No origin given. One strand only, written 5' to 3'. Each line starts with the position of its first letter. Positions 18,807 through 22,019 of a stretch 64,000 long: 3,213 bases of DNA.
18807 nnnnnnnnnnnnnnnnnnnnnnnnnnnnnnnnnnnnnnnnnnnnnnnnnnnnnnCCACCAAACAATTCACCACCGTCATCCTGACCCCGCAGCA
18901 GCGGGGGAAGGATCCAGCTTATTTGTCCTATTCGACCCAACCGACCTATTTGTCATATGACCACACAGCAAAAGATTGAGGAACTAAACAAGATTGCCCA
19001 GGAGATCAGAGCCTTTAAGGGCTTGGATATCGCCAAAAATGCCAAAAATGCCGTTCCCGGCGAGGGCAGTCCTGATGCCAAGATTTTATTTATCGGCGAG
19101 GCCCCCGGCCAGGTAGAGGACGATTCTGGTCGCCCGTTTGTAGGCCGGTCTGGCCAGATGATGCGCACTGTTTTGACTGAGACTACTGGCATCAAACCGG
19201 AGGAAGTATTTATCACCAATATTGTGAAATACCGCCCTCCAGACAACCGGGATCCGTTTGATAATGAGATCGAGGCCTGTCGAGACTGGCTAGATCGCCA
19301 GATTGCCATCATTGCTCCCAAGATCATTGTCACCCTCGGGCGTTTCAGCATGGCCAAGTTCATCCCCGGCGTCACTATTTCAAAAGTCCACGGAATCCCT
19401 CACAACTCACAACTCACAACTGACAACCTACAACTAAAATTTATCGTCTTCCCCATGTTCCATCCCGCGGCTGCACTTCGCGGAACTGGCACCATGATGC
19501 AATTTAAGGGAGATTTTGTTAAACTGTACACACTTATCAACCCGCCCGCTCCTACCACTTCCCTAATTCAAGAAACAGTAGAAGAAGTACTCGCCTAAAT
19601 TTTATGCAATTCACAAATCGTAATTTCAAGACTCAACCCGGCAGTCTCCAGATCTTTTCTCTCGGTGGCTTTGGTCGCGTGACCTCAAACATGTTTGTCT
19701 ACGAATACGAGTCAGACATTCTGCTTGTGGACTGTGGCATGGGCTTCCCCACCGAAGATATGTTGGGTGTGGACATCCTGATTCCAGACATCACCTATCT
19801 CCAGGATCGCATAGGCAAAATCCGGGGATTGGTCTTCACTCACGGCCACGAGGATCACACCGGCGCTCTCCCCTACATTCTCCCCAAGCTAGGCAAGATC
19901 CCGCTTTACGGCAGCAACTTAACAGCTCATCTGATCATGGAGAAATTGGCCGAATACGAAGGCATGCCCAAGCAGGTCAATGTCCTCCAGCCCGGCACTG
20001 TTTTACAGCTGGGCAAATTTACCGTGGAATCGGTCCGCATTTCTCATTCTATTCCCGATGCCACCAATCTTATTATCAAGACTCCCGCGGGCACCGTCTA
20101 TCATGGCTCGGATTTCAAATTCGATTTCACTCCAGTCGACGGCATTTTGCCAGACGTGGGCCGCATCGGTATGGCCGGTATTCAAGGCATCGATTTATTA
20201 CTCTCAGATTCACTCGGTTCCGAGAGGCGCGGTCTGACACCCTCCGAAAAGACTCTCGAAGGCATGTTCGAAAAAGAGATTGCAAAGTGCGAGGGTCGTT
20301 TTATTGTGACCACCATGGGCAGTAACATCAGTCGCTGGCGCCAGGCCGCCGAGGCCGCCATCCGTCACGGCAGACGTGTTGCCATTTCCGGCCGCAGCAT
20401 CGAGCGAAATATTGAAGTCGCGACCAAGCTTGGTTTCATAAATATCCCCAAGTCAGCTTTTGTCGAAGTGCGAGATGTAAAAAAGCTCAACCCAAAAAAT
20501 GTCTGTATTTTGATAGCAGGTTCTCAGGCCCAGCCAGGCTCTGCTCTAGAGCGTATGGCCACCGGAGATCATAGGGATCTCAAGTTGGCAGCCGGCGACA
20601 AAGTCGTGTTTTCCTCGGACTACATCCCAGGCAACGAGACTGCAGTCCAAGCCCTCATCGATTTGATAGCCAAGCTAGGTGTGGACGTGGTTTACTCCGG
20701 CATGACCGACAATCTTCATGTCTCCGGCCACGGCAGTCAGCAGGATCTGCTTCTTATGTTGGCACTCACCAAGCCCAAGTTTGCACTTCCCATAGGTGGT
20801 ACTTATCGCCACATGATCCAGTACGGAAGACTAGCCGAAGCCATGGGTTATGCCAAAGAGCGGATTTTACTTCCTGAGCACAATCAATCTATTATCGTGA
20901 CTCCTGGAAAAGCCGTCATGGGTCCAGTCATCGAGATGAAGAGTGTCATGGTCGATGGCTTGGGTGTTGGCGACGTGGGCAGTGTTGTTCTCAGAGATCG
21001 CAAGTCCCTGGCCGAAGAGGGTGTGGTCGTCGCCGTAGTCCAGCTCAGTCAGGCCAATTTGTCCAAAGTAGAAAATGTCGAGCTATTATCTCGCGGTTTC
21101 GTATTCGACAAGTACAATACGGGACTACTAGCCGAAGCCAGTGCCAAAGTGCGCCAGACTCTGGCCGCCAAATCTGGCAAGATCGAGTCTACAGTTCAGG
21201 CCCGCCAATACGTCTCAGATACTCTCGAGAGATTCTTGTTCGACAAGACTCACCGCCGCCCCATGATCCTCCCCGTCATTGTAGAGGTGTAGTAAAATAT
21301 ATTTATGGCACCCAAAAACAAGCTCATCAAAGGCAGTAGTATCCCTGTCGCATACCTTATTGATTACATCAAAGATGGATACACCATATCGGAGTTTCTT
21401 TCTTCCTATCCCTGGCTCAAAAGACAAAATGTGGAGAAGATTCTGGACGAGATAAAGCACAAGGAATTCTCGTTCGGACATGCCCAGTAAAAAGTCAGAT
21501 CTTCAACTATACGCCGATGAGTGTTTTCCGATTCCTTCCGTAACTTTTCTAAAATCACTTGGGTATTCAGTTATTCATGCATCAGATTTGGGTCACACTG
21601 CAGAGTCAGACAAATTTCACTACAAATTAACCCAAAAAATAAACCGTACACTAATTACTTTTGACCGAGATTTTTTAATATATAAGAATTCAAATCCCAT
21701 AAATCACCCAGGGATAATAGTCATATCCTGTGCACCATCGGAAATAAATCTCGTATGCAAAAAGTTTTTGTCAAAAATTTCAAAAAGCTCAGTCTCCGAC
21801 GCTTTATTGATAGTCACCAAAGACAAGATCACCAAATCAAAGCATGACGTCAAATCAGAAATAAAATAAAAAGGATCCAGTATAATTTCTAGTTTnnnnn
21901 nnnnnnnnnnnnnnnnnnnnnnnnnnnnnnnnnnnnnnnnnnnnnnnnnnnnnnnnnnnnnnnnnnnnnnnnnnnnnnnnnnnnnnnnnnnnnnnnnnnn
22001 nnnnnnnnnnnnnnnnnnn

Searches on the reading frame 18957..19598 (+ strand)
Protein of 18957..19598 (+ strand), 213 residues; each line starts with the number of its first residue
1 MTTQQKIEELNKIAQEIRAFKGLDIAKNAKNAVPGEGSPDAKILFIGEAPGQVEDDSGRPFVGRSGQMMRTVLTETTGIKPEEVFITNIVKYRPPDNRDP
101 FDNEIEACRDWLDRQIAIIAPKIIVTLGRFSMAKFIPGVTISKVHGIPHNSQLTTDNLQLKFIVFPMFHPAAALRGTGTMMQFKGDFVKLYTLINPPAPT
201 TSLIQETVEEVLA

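Call 87: search_protein_families(library=pfam, proteins=[window:18957-19598:+], max_evalue=0.001)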
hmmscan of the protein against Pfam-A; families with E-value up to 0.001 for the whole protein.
window:18957-19598:+ (213 aa): 1 family
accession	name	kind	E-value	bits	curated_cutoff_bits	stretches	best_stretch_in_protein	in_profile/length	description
PF03167.25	UDG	-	3e-34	118.6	24.3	1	34-179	1-127/141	Uracil DNA glycosylase superfamily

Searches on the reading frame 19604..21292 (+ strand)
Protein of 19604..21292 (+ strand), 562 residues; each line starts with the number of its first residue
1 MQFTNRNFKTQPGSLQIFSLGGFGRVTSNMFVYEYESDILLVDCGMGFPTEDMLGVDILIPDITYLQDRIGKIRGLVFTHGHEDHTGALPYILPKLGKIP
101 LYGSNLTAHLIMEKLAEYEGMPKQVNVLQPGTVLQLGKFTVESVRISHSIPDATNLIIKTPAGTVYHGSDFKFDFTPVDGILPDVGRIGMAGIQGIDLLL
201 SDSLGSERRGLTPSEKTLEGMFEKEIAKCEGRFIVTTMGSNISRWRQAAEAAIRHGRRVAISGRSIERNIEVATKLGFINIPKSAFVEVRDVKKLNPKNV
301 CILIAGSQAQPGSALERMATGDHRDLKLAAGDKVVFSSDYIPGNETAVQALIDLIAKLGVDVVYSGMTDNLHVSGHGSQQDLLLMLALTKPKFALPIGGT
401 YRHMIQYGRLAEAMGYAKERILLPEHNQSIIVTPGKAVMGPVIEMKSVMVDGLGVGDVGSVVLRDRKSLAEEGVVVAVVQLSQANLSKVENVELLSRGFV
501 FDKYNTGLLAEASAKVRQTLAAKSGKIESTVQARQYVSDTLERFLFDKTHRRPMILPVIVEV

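Call 87: search_protein_families(library=pfam, proteins=[window:19604-21292:+], max_evalue=0.001)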
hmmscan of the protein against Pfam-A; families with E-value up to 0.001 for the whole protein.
window:19604-21292:+ (562 aa): 5 families
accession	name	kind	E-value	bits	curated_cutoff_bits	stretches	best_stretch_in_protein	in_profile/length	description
PF22505.1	RNase_J_b_CASP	-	1.6e-42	144.7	27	1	230-354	1-125/126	Ribonuclease J, beta-CASP domain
PF17770.6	RNase_J_C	-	5.8e-23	82.3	23.8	1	462-562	1-102/102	Ribonuclease J C-terminal domain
PF00753.33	Lactamase_B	-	5.7e-14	53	22.7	1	25-145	3-120/196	Metallo-beta-lactamase superfamily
PF12706.13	Lactamase_B_2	-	1.6e-08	34.9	27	1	40-173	3-146/200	Beta-lactamase superfamily domain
PF07521.17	RMMBL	-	3.1e-05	24.3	21.6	1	367-415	8-57/63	Zn-dependent metallo-hydrolase RNA specificity domain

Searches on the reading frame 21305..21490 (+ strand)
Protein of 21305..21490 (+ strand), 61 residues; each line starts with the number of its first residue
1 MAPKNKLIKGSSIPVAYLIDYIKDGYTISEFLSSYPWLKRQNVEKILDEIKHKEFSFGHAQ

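Call 78: search_protein_families(library=pfam, proteins=[window:21305-21490:+], max_evalue=0.01)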
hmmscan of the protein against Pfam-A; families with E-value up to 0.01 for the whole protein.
window:21305-21490:+ (61 aa): 1 family
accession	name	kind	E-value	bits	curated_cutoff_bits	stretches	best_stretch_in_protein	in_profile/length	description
PF04255.20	DUF433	-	1.3e-07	31.7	23.6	1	8-47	14-53/56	Protein of unknown function (DUF433)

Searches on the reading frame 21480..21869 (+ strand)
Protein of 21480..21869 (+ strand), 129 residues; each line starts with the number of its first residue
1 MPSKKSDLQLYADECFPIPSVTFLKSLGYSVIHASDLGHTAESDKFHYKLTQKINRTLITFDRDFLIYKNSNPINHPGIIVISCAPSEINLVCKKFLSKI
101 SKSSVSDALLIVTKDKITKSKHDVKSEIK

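Call 78: search_protein_families(library=pfam, proteins=[window:21480-21869:+], max_evalue=0.01)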
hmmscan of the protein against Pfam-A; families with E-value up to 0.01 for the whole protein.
window:21480-21869:+ (129 aa): 2 families
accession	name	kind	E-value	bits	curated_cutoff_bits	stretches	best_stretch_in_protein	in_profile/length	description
PF18480.7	DUF5615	-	1.4e-14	54.3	23.8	1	9-114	2-109/110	Domain of unknown function (DUF5615)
PF15149.11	CATSPERB_C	-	0.0011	18.9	27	1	42-87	192-237/258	CATSPERB, C-terminal domain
